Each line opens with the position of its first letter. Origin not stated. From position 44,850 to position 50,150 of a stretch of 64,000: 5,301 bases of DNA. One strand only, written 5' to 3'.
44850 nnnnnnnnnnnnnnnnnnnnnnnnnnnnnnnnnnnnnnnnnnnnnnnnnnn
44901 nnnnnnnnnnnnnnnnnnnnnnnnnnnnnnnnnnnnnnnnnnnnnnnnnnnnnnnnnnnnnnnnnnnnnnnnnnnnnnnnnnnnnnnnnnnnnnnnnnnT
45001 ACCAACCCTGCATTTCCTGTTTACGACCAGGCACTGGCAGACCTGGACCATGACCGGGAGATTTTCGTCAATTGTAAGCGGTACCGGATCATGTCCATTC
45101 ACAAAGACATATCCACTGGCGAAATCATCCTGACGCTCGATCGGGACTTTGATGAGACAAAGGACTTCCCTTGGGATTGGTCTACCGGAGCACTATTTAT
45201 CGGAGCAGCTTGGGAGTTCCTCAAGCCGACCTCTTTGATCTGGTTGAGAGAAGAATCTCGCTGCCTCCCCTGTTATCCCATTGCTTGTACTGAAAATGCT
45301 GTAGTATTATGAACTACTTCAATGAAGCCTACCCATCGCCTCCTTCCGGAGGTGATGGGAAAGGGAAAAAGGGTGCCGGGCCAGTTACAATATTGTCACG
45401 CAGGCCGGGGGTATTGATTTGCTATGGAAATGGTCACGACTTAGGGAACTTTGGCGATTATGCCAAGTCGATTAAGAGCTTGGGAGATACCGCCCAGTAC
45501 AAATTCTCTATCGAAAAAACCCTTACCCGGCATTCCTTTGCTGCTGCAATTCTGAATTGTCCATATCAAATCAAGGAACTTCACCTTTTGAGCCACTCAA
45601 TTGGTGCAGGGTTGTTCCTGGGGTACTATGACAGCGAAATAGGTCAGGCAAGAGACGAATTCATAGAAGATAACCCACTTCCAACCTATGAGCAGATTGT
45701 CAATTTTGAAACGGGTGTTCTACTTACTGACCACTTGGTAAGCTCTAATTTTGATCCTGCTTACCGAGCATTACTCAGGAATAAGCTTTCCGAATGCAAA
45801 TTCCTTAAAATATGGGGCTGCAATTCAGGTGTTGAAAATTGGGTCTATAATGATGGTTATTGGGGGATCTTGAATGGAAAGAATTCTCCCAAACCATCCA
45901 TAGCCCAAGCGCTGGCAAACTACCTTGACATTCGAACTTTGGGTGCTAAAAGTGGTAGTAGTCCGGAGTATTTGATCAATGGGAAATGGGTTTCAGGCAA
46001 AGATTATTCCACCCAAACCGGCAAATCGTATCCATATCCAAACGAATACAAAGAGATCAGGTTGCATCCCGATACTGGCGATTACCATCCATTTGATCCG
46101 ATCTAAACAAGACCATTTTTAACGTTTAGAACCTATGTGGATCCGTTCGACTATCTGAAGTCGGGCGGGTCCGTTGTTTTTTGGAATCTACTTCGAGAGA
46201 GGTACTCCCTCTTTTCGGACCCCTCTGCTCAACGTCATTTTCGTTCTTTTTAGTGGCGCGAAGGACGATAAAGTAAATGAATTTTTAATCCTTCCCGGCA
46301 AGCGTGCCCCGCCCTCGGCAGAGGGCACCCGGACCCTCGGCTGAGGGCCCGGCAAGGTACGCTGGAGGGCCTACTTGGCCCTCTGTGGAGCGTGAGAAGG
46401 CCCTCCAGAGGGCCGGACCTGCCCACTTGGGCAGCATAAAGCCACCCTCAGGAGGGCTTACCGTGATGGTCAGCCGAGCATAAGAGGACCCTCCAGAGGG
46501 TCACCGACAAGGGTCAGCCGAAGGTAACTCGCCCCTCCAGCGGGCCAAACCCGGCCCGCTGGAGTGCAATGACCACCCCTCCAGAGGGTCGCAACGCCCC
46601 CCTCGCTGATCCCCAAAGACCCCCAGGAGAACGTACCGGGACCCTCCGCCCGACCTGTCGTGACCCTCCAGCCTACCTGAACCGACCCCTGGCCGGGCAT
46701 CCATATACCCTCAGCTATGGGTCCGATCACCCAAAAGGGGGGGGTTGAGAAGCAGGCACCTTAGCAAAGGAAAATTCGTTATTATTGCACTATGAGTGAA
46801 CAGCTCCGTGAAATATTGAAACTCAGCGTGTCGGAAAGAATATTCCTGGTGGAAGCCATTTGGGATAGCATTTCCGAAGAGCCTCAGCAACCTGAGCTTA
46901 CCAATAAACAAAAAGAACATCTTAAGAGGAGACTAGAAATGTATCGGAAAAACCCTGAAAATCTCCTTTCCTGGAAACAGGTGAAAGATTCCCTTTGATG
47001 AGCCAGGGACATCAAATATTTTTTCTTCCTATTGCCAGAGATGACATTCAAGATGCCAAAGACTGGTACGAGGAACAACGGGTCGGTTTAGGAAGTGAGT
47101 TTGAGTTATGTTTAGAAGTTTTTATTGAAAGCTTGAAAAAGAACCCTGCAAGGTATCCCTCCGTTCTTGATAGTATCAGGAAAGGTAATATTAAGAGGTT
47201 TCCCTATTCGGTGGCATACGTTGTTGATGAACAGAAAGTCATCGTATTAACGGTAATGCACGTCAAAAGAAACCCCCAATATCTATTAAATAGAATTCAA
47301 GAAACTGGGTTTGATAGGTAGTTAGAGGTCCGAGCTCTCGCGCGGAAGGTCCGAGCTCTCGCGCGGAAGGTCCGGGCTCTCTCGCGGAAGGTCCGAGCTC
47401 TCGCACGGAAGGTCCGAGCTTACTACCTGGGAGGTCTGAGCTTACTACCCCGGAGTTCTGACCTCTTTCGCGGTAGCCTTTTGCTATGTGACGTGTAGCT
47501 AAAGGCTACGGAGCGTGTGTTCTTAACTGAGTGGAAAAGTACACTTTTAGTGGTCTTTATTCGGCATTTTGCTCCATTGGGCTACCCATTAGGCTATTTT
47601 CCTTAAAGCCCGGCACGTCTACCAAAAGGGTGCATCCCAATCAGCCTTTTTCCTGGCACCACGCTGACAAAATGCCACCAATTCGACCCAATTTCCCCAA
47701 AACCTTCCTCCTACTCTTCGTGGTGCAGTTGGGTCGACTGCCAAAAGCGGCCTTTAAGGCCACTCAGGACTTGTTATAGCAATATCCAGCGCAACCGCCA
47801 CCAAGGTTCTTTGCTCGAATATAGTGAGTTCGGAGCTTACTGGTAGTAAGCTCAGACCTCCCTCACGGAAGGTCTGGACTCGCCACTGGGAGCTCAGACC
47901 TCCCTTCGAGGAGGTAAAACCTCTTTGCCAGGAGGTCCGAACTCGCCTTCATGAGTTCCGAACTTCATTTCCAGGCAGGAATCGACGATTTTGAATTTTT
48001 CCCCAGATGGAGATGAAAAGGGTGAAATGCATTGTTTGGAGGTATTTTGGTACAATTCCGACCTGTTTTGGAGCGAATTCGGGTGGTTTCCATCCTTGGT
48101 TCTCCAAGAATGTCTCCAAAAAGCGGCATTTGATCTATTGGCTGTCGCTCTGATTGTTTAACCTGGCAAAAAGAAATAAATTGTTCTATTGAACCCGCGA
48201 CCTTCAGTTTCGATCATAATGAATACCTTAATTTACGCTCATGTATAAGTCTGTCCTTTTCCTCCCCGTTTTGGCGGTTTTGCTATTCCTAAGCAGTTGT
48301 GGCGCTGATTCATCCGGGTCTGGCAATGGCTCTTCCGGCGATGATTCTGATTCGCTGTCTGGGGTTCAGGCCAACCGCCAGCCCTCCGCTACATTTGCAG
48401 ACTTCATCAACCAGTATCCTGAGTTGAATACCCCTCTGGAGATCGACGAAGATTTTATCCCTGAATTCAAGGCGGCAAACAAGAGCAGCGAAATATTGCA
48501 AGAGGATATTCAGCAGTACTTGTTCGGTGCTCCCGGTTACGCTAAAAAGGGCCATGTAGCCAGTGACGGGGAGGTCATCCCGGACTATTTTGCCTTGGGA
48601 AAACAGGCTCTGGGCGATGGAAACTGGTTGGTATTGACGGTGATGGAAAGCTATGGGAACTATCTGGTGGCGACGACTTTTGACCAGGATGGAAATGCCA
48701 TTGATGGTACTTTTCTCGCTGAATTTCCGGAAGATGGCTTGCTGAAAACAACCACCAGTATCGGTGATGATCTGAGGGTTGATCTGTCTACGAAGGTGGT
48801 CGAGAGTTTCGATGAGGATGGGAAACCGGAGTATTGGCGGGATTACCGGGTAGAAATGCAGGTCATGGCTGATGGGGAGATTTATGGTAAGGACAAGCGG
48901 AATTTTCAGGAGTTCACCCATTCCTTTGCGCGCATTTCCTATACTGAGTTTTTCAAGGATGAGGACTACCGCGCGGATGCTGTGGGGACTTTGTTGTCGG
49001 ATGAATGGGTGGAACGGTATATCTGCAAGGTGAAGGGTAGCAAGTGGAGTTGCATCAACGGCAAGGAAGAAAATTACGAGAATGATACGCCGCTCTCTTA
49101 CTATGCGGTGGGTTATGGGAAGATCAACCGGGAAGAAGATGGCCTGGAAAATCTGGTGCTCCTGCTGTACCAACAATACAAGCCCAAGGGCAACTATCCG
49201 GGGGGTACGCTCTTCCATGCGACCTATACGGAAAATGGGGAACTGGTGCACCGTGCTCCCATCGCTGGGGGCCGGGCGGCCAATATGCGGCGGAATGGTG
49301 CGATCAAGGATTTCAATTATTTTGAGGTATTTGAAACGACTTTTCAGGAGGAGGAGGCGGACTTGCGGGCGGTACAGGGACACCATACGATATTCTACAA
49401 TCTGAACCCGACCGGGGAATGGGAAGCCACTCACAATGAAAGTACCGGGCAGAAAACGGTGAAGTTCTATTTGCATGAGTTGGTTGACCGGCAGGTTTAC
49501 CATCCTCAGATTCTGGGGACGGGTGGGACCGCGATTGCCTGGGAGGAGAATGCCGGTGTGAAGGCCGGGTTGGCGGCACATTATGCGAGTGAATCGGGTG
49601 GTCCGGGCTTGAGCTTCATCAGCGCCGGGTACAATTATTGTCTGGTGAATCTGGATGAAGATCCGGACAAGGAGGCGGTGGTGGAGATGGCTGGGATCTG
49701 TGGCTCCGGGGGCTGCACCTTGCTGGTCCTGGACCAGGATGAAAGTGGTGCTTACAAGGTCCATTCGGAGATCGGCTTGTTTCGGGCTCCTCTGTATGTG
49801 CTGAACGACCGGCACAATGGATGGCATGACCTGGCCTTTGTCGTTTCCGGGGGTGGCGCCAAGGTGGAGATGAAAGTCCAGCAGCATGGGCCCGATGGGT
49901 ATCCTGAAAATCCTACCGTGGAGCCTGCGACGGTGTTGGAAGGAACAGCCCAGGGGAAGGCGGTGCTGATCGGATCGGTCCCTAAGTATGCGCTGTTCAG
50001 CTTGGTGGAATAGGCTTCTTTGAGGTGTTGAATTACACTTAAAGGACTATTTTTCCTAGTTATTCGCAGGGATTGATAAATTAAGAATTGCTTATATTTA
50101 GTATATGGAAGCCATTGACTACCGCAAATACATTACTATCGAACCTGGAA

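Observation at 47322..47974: Two arrays (7 + ~7 units) of a 21-22-bp repeat flank a 350-bp palindrome-rich core immediately after the ParE toxin: iteron-like architecture without a Rep gene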

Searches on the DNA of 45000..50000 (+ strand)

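Call 5: search_rna_families(source=window, start=45000, end=50000, threshold=evalue, max_evalue=10)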
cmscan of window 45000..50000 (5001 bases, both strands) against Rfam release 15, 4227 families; matches with E-value up to 10: 10.
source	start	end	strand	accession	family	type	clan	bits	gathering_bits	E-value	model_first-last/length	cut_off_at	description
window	46361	46445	+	RF00183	G-CSF_SLDE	Cis-reg;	-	23.9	45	0.24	1-96/96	no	G-CSF factor stem-loop destabilising element (SLDE)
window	48025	48149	+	RF02634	EF3314_EF3315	Gene; sRNA;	-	21.2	100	0.11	1-141/141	no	Enterococcus sRNA EF3314_EF3315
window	46441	46505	-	RF00733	mir-296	Gene; miRNA;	-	19.3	66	2.4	1-79/79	no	mir-296 microRNA precursor family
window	47996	48031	-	RF02888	BtsR1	Gene; sRNA;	-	17.7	66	6.1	1-51/51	no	Bacillus sRNA 1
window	47183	47287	-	RF03381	mir-2796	Gene; miRNA;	-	16.8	72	6.9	1-77/77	no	mir-2796 microRNA precursor family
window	45641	45706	-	RF02480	GlsR14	Gene; snRNA; snoRNA; CD-box;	-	16.2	90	2.4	1-68/68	no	Small nucleolar RNA GlsR14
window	47744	47786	+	RF00032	Histone3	Cis-reg;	-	14.1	34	9.7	1-46/46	no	Histone 3' UTR stem-loop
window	46401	46489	+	RF02166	PVT1_3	Gene; lncRNA;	-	13.8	45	3.4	1-95/95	no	Pvt1 oncogene conserved region 3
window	48555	48645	-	RF01973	H19_2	Gene; lncRNA;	-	13.6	50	6.1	1-69/69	no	H19 conserved region 2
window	45846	45898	+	RF01123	sR35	Gene; snRNA; snoRNA; CD-box;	-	13.6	60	7.7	1-57/57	no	Small nucleolar RNA sR35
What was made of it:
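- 47473..47820 (.): Unique core. No units, no periodicity, no convincing ORF, no Rfam family. GC 0.40-0.57. Rfam returns only sub-threshold noise (call 5).
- Tried and rejected: A search of 45-50 kb at E up to 10 gave only sub-threshold noise (call 5).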

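Call 35: search_dna_similar(query=window:47300-48240:+, collection=plasmids, mode=distant, max_evalue=0.01)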
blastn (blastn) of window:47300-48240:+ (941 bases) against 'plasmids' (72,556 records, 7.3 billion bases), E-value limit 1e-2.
No match.

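Call 36: search_dna_similar(query=window:47300-48240:+, collection=phages, mode=distant, max_evalue=0.01)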
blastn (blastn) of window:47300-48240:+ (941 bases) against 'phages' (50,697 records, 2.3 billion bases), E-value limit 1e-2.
No match.
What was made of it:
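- There is no similarity to plasmid or phage records (calls 35, 36).
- Tried and rejected: None found (calls 35, 36).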

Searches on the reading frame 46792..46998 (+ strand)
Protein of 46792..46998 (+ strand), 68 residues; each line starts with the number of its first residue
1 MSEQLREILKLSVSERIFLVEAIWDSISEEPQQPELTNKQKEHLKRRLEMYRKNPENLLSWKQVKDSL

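Call 11: find_encoding_contigs(protein=window:46792-46998:+, flank=10000, max_places=10)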
Protein window:46792-46998:+ (68 aa): 2 contigs read that carry it; 2 places shown.
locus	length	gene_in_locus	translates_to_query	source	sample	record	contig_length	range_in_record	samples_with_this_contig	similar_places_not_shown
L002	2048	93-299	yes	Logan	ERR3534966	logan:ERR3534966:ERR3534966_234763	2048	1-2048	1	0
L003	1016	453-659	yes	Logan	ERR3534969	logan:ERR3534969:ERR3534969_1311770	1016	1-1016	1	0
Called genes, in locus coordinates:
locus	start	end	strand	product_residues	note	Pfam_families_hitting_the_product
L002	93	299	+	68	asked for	PF09720:Unstab_antitox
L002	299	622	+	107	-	PF05016:ParE_toxin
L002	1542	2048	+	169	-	?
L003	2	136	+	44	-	?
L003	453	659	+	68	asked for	PF09720:Unstab_antitox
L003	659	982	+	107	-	PF05016:ParE_toxin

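Call 20: search_protein_families(library=pfam, proteins=[window:46792-46998:+], max_evalue=0.01)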
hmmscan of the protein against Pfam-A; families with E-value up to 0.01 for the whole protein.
window:46792-46998:+ (68 aa): 1 family
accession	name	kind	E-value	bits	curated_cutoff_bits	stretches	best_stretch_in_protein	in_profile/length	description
PF09720.15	Unstab_antitox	-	6.8e-17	61.7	23.3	1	10-64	1-54/54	Putative addiction module component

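Call 43: search_protein_families(library=padloc, proteins=[window:46792-46998:+], max_evalue=0.01)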
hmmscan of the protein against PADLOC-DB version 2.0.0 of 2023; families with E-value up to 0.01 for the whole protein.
window:46792-46998:+ (68 aa): 0 families

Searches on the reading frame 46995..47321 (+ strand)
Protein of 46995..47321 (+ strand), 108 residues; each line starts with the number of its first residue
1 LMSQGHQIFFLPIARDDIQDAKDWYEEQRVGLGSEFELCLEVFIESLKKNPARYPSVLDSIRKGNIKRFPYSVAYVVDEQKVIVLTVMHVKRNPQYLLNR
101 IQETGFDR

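Call 20: search_protein_families(library=pfam, proteins=[window:46995-47321:+], max_evalue=0.01)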
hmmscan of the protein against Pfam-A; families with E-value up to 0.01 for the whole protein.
window:46995-47321:+ (108 aa): 1 family
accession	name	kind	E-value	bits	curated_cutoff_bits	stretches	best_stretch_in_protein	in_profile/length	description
PF05016.21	ParE_toxin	-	2.7e-08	34.7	23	1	9-93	2-88/89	ParE toxin of type II toxin-antitoxin system, parDE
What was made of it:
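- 46758..47321 (+): Toxin-antitoxin cassette. Antitoxin (PF09720 Unstab_antitox) at 46792-46998 and ParE-family toxin (PF05016) at 46995-47321, with a 34-bp conserved upstream stretch. The two arrays bound it to within a few bases on each side. Pfam hits: call 20.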

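Call 23: list_cluster_members(proteins=[P0001, window:46998-47321:+, window:42487-45312:+])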
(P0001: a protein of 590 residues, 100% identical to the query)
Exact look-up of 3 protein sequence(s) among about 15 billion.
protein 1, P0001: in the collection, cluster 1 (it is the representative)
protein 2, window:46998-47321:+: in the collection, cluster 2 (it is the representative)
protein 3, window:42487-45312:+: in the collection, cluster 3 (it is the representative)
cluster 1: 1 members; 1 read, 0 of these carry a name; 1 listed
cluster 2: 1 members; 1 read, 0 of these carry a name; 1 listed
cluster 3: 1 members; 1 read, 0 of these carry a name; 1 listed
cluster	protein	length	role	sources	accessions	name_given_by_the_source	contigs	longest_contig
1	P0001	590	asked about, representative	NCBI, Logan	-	-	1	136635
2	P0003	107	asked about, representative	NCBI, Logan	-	-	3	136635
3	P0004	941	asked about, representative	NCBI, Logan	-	-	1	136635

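Call 43: search_protein_families(library=padloc, proteins=[window:46995-47321:+], max_evalue=0.01)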
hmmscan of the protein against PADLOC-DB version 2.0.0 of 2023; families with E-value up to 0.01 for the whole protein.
window:46995-47321:+ (108 aa): 0 families

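Call 44: search_protein_families(library=ncbifam, proteins=[window:46995-47321:+], max_evalue=0.01)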
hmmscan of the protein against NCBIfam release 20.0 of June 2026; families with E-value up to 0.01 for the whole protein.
window:46995-47321:+ (108 aa): 0 families

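Call 49: find_homologous_proteins(query=window:46998-47321:+, max_evalue=1e-10)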
Query window:46998-47321:+ (107 aa): 5 proteins with E <= 1e-10 among 6 candidates.
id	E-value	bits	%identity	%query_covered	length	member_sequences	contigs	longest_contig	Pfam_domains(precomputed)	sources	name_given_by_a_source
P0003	4.2e-65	234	100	100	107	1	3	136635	PF05016.22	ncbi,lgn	-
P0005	5.6e-51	189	77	99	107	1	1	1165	PF05016.22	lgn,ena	-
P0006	4.1e-49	183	75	99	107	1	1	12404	PF05016.22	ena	-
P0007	9.1e-15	73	39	90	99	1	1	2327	PF05016.22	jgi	jgi:plasmid stabilization system protein ParE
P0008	9.4e-12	63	41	84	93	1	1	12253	PF05016.22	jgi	jgi:toxin ParE1/3/4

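Call 50: find_encoding_contigs(protein=P0006, flank=10000)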
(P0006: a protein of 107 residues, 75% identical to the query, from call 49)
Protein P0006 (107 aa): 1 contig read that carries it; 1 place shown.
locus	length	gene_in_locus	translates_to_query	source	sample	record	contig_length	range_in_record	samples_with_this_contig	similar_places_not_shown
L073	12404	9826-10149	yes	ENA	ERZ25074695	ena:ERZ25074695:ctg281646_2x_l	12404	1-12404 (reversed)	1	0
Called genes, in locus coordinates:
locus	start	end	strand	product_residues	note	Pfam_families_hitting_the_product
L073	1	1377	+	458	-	?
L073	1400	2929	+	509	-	PF01839:FG-GAP (faint), PF13517:FG-GAP_3, PF18962:Por_Secre_tail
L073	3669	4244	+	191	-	PF00583:Acetyltransf_1, PF13673:Acetyltransf_10 (weak), PF13508:Acetyltransf_7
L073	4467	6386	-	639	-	PF18962:Por_Secre_tail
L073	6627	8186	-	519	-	-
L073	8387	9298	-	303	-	PF00561:Abhydrolase_1, PF12146:Hydrolase_4, PF12697:Abhydrolase_6, PF12695:Abhydrolase_5 (faint)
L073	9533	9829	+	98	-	PF09720:Unstab_antitox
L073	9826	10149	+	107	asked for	PF05016:ParE_toxin (weak)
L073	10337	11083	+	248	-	PF07610:DUF1573, PF22544:HYDIN_VesB_CFA65-like_Ig, PF18962:Por_Secre_tail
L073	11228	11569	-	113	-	PF07411:DUF1508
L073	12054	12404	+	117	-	?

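Call 51: find_encoding_contigs(protein=P0005, flank=10000)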
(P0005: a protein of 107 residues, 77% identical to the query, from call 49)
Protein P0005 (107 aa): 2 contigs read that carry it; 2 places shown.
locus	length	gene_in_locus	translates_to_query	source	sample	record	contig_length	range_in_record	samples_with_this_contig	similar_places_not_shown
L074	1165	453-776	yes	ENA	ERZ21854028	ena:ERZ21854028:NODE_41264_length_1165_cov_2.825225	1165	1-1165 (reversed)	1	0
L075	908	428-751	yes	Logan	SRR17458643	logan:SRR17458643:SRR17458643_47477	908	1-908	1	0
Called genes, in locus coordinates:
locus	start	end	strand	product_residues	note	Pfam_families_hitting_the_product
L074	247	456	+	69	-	PF09720:Unstab_antitox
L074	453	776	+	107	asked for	PF05016:ParE_toxin (weak)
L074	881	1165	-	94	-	?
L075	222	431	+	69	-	PF09720:Unstab_antitox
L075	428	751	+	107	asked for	PF05016:ParE_toxin (weak)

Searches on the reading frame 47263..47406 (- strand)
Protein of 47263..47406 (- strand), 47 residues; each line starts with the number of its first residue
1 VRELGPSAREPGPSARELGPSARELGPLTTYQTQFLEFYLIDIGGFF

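Call 101: search_protein_families(library=pfam, proteins=[window:47263-47406:-], max_evalue=0.01)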
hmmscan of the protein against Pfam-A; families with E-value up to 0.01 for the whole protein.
window:47263-47406:- (47 aa): 0 families

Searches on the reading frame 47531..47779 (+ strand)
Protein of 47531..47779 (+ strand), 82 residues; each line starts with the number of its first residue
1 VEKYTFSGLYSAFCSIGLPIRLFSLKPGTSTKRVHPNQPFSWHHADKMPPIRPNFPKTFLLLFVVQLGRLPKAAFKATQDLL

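Call 20: search_protein_families(library=pfam, proteins=[window:47531-47779:+], max_evalue=0.01)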
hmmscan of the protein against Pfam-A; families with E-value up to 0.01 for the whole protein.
window:47531-47779:+ (82 aa): 0 families

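Call 93: search_protein_representatives(protein=window:47531-47779:+)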
Query: 82 residues. Proteins with E-value up to 0.001 (for the whole library): 1; up to 1e-10: 0; up to 1e-30: 0. The best 1 are listed.
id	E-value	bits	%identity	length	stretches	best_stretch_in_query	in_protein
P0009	4.0e-04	36.6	38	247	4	18-45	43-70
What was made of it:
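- Tried and rejected: The 82-aa ORF has no Pfam hit (call 20) and one marginal hit among 1.84 billion proteins (call 93).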
